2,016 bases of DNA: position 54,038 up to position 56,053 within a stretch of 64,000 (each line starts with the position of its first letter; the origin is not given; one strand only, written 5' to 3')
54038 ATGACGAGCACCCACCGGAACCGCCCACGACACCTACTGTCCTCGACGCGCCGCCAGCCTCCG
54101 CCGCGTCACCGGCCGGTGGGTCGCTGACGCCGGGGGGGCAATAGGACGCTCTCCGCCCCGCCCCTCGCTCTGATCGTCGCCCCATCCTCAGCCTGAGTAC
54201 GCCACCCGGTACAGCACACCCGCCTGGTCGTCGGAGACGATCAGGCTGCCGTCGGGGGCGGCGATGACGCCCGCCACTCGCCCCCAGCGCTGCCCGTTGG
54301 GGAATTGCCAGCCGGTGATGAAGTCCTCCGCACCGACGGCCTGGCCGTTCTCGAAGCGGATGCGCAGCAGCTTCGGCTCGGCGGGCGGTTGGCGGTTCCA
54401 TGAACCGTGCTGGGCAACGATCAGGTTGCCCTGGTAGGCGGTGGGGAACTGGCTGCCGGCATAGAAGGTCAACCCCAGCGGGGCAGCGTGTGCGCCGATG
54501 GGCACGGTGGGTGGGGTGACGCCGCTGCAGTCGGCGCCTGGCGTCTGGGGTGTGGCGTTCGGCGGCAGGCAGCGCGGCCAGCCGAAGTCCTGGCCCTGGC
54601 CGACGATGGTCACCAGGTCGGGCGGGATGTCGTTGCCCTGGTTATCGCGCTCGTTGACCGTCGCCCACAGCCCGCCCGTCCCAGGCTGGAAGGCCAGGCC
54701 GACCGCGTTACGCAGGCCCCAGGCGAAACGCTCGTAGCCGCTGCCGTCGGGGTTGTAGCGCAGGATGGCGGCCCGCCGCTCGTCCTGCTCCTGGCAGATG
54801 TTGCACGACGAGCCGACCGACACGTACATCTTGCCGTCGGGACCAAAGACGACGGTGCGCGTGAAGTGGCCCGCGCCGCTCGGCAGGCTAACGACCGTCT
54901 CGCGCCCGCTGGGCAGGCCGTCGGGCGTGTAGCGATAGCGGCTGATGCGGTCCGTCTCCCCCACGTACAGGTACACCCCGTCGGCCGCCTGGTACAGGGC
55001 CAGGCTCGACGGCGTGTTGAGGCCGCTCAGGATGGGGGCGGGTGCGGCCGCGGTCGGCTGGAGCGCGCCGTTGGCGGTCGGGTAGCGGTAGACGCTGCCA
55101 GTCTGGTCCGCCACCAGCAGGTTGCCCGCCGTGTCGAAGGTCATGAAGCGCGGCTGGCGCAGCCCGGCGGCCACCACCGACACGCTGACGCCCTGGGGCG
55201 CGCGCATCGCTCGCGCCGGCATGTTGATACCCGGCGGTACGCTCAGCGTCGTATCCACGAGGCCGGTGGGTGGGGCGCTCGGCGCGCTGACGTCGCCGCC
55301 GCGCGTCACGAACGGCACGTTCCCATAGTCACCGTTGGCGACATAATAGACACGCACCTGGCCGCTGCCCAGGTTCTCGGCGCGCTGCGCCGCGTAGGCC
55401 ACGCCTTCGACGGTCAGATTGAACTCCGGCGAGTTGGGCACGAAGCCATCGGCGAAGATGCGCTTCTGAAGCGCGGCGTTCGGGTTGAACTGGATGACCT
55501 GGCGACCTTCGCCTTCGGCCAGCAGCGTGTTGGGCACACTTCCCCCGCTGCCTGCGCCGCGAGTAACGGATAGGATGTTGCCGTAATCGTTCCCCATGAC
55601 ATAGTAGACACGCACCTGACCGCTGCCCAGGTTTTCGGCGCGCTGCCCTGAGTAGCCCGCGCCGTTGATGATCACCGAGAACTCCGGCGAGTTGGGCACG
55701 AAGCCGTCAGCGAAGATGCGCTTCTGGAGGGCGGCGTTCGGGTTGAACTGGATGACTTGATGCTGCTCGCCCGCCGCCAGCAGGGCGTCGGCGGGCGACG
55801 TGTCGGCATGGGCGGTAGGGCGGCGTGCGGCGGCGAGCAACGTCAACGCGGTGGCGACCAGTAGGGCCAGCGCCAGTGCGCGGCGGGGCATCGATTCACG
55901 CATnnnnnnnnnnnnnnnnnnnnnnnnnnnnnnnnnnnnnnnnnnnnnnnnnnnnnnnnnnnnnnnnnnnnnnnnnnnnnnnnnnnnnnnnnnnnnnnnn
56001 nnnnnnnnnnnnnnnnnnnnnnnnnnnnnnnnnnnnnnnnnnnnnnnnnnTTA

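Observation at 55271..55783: Recent in-gene tandem duplication of an about 86-aa N-terminal domain in a secreted PQQ-type sugar dehydrogenase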

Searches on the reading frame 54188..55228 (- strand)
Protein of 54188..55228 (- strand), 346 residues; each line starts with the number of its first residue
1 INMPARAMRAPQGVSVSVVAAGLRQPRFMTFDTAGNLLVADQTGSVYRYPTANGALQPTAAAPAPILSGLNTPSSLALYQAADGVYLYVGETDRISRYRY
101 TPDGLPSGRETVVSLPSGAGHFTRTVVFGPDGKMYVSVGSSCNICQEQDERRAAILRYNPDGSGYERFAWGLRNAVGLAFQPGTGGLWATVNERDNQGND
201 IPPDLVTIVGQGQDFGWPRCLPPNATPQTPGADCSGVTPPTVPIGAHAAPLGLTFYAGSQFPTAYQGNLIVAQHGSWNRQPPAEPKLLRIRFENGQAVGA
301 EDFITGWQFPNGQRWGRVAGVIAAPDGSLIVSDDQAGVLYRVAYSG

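Call 68: search_solved_structures(query=window:54188-55228:-, max_evalue=0.001, show_alignments=2)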
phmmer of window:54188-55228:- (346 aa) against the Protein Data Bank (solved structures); distinct sequences matched with E-value up to 0.001: 9.
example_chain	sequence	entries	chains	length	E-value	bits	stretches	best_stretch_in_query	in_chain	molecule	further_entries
6jt5_A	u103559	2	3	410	3.8e-12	49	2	4-196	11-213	Extracellular PQQ-dependent sugar dehydrogenase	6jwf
6h7t_A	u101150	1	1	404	7.5e-11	44.8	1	10-201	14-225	Soluble quino protein glucose dehydrogenase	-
6i1q_A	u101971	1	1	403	7.5e-11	44.8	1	10-201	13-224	Soluble quino protein glucose dehydrogenase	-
6i1t_A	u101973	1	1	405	7.5e-11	44.8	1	10-201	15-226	Soluble quino protein glucose dehydrogenase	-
2ism_A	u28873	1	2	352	1.5e-07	33.9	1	10-227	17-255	Putative oxidoreductase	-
2g8s_A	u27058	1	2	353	3.8e-05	26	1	120-271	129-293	Glucose/sorbosone dehydrogenases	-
5min_A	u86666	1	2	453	0.0007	21.9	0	96-140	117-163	Quinoprotein glucose dehydrogenase B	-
1c9u_A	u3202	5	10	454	0.00073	21.8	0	96-140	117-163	SOLUBLE QUINOPROTEIN GLUCOSE DEHYDROGENASE | PROTEIN (SOLUBLE QUINOPROTEIN GLUCOSE DEHYDROGENASE) | Quinoprotein glucose dehydrogenase B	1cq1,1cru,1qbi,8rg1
8re0_A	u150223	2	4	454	0.00073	21.8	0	96-140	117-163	Quinoprotein glucose dehydrogenase B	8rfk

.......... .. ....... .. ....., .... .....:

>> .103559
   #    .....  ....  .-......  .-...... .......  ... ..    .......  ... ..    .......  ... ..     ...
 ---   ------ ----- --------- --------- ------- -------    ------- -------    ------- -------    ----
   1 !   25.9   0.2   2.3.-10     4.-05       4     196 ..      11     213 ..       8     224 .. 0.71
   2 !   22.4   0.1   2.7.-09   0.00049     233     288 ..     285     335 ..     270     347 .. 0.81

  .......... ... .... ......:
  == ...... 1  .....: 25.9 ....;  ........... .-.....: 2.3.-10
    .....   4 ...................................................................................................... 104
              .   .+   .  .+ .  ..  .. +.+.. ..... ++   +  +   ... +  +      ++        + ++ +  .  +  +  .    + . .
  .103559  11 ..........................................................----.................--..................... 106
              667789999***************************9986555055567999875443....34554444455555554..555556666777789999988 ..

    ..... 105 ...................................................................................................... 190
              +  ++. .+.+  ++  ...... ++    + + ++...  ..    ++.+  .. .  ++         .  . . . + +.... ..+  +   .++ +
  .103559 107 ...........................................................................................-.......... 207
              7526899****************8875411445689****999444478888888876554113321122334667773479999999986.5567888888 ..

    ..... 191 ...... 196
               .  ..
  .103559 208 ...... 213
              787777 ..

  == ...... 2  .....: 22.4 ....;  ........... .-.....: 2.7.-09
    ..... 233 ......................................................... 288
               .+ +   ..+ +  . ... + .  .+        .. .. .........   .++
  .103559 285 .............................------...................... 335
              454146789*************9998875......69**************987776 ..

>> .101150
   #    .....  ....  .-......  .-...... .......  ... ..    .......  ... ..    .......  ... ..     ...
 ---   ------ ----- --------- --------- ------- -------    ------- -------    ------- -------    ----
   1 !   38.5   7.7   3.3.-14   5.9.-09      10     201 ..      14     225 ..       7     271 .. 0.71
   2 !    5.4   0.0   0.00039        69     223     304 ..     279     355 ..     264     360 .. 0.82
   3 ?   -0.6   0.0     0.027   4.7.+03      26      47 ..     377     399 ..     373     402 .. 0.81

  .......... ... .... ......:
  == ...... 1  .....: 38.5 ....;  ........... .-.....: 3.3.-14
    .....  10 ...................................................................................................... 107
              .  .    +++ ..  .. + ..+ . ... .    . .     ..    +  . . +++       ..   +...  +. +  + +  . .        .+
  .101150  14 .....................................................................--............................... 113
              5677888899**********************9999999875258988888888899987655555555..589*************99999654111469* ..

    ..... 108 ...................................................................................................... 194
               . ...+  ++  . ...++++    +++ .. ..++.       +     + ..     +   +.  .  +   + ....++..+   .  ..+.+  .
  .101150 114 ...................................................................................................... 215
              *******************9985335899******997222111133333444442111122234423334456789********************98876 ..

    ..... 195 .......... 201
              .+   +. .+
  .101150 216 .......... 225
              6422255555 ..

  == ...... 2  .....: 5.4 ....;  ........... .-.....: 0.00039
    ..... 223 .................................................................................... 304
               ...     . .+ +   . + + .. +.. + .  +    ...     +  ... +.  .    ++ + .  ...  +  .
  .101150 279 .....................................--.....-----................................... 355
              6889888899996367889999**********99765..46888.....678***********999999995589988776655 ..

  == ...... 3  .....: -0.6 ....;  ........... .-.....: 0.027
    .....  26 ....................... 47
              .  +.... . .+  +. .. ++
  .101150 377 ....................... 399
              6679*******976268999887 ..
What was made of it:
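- On PF07995 GSDH / CAZy AA12-like PQQ-dependent sugar dehydrogenases: In the phmmer alignment to 6jt5, query HFTRTV, GLRN and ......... align with the identical CcPDH segments (call 68).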

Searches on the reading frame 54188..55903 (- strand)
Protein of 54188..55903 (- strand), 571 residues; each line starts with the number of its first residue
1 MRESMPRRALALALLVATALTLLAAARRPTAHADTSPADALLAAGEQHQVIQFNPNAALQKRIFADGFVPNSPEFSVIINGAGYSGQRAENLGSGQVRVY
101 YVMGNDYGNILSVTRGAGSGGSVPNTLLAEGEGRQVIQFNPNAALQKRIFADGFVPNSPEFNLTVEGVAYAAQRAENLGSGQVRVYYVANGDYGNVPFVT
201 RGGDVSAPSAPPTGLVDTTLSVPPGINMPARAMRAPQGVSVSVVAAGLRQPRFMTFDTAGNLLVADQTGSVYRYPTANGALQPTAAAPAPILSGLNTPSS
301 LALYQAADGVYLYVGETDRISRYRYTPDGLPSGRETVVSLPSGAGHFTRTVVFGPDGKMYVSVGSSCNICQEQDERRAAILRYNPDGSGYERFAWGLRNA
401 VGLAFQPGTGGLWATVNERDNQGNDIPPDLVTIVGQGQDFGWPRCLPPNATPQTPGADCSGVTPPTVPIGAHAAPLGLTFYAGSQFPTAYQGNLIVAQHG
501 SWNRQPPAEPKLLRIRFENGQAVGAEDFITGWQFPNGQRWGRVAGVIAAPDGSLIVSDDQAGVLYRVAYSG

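Call 5: search_protein_families(library=pfam, proteins=[window:54191-55903:-], max_evalue=1)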
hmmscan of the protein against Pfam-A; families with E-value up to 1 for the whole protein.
seq(571 aa): 5 families
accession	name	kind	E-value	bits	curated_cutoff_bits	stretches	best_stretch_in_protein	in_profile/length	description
PF07995.17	GSDH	-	1.4e-18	67.7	25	1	251-565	4-331/332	Glucose / Sorbosone dehydrogenase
PF22807.2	TrAA12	-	9.4e-08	31.2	30.9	1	246-421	2-194/463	TrAA12-like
PF17164.10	DUF5122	-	0.0017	19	27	1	355-388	2-31/36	Domain of unknown function (DUF5122) beta-propeller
PF21876.2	STIV_turret_2nd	-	0.016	15.7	27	0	174-208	64-99/106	C381 turret protein 2nd galactose-binding domain-like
PF01436.27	NHL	-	0.11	13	20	0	248-268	1-20/28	NHL repeat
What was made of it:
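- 54191..55168 (-): AA12/sGDH-like PQQ-dependent sugar dehydrogenase beta-propeller, residues 246-571. PF07995 GSDH 67.7 bits (cut-off 25) and PF22807 TrAA12 31.2 bits (cut-off 30.9) (call 5).
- On PF07995 GSDH / CAZy AA12-like PQQ-dependent sugar dehydrogenases (C-terminal part of the gene): PF22807 TrAA12 scores 31.2 against 30.9 (call 5).
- Closest known: Bacterial soluble glucose/aldose dehydrogenases. Same: They share Pfam family PF07995 (call 5).
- Checked: The quoted peptides and the downstream GSDH beta-propeller (PF07995, E=1.4e-18, residues 251-565; call 5) are correct.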

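Call 11: search_protein_families(library=ncbifam, proteins=[window:54188-55903:-], max_evalue=1)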
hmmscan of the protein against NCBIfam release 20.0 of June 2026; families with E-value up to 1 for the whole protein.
window:54188-55903:- (571 aa): 5 families
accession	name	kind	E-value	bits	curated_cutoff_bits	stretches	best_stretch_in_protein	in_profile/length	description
TIGR02604.1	Piru_Ver_Nterm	subfamily_domain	6.3e-14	52.1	122.2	1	303-558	77-338/367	PVC-type heme-binding CxxCH protein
NF033206.1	ScyE_fam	subfamily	9.3e-09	35.3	80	2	351-419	211-273/333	ScyD/ScyE family protein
TIGR03606.1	non_repeat_PQQ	subfamily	3.4e-06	26.2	434.55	2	318-366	116-166/454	glucose/sorbosone family PQQ-dependent dehydrogenase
TIGR02608.1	delta_60_rpt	domain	0.00046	20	76.5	1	351-388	6-39/55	delta-60 repeat domain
NF012230.0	LWXIA_domain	equivalog_domain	0.57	10.3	33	0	21-58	23-59/74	LWXIA domain-containing protein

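Call 13: find_encoding_contigs(protein=window:54188-55903:-, flank=3000, max_places=4)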
Protein window:54188-55903:- (571 aa): no gene with exactly this product is on record in the collection.
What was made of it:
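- Tried and rejected: The exact-protein look-up for the window protein found nothing on record (call 13).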

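Call 22: find_related_loci(query=window:54188-55903:-, collection=genome_contigs, flank=6000)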
Query window:54188-55903:- (571 aa) in genome_contigs; peptide patterns used: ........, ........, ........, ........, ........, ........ (x = any residue, [..] = any of these).
96 stretches matched a pattern; 65 encode a relative of the query (tblastn E <= 1e-3); 65 distinct loci.
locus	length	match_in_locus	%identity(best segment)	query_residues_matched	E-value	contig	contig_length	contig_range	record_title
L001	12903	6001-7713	93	1-571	0e+0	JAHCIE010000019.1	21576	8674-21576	MAG: Anaerolineae bacterium isolate TGS_CHL1 CHL1_19, whole genome shotgun sequence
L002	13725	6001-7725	68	4-571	0e+0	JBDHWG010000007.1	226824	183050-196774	MAG: Anaerolineae bacterium isolate AS-MICRO-3CA.356 NODE_126_length_226824_cov_22.460303, whole genome shotgun sequence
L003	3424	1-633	99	361-571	8e-142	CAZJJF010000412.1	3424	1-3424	MAG TPA_asm: uncultured Anaerolineales bacterium isolate SRP189682_co1_194 genome assembly, contig: NODE_89682_length_34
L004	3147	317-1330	46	233-568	2e-87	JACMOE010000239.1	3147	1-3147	MAG: Gemmatimonadaceae bacterium isolate LF-bin-215 FL-bin-215-contig-k141_855838, whole genome shotgun sequence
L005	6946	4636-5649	46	233-569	1e-85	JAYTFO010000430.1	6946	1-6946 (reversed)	MAG: Acidobacteriota bacterium isolate GFS_2191 GFS_2191_429, whole genome shotgun sequence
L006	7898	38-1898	43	226-569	2e-85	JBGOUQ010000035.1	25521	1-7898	MAG: Gemmatimonadota bacterium isolate OBJ_0618_7090110_135 k141_9087703_length_25521_cov_148.0000, whole genome shotgun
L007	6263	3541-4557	46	233-570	5e-85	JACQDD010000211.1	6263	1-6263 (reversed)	MAG: Acidobacteriales bacterium isolate NC_groundwater_985_Pr1_S-0.65um_60_22 Montesol18_Sp65_coassembly_scaffold_118324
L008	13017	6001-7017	45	233-569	6e-84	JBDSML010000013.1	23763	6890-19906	MAG: Gemmatimonadaceae bacterium isolate cluster1_bin.392 k127_15386502, whole genome shotgun sequence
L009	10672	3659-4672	46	233-568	2e-83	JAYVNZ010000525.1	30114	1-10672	MAG: Gemmatimonadaceae bacterium isolate GL65_UP_concoct_61 GL65_UP_concoct_61_524, whole genome shotgun sequence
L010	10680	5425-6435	45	233-567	1e-83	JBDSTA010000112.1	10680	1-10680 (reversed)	MAG: Gemmatimonadaceae bacterium isolate cluster1_bin.547 k127_6987421, whole genome shotgun sequence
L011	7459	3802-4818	44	233-569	4e-83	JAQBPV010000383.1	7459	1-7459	MAG: Gemmatimonadetes bacterium isolate RYN_356 scaffold_493949, whole genome shotgun sequence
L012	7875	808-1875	44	223-570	5e-83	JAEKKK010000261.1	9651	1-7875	MAG: Gemmatimonadetes bacterium isolate SH_69_11 SH_S37_scaffold_4476, whole genome shotgun sequence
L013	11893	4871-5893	45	233-571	4e-83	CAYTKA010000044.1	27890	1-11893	MAG TPA_asm: uncultured Gemmatimonadaceae bacterium isolate SRP272529_co2_79 genome assembly, contig: NODE_2592_length_2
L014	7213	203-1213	45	233-567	2e-82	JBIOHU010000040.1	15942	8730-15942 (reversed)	MAG: Gemmatimonadales bacterium isolate GcA5-27 k141_2115536_length_15942_cov_19.5614, whole genome shotgun sequence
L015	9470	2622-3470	50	291-569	3e-82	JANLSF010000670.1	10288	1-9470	MAG: Gemmatimonadota bacterium isolate OTE_25_metabat_443_sub OTE_25_k141_2321959, whole genome shotgun sequence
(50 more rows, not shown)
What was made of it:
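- Closest known: Bacterial soluble glucose/aldose dehydrogenases. Same: They are exported, and the homologues reach 37-50% identity over residues ~233-570 (call 22).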

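Call 46: search_solved_structures(query=window:54188-55903:-, max_evalue=0.001)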
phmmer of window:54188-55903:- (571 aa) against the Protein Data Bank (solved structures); distinct sequences matched with E-value up to 0.001: 5.
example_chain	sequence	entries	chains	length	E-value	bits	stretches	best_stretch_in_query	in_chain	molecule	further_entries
6jt5_A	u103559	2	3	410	2.5e-12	49.3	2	224-421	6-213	Extracellular PQQ-dependent sugar dehydrogenase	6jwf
6i1t_A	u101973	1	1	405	5e-10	41.8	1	235-427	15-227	Soluble quino protein glucose dehydrogenase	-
6h7t_A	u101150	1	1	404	5.8e-10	41.5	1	235-427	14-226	Soluble quino protein glucose dehydrogenase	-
6i1q_A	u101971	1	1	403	5.9e-10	41.5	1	235-427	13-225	Soluble quino protein glucose dehydrogenase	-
2g8s_A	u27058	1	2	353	0.00015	23.7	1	345-496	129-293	Glucose/sorbosone dehydrogenases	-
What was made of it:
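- Closest known: Coprinopsis cinerea PQQ-dependent pyranose dehydrogenase CcPDH. Same: These are the closest solved relatives of the catalytic part (E 2.5e-12 and 5.8e-10; call 46).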
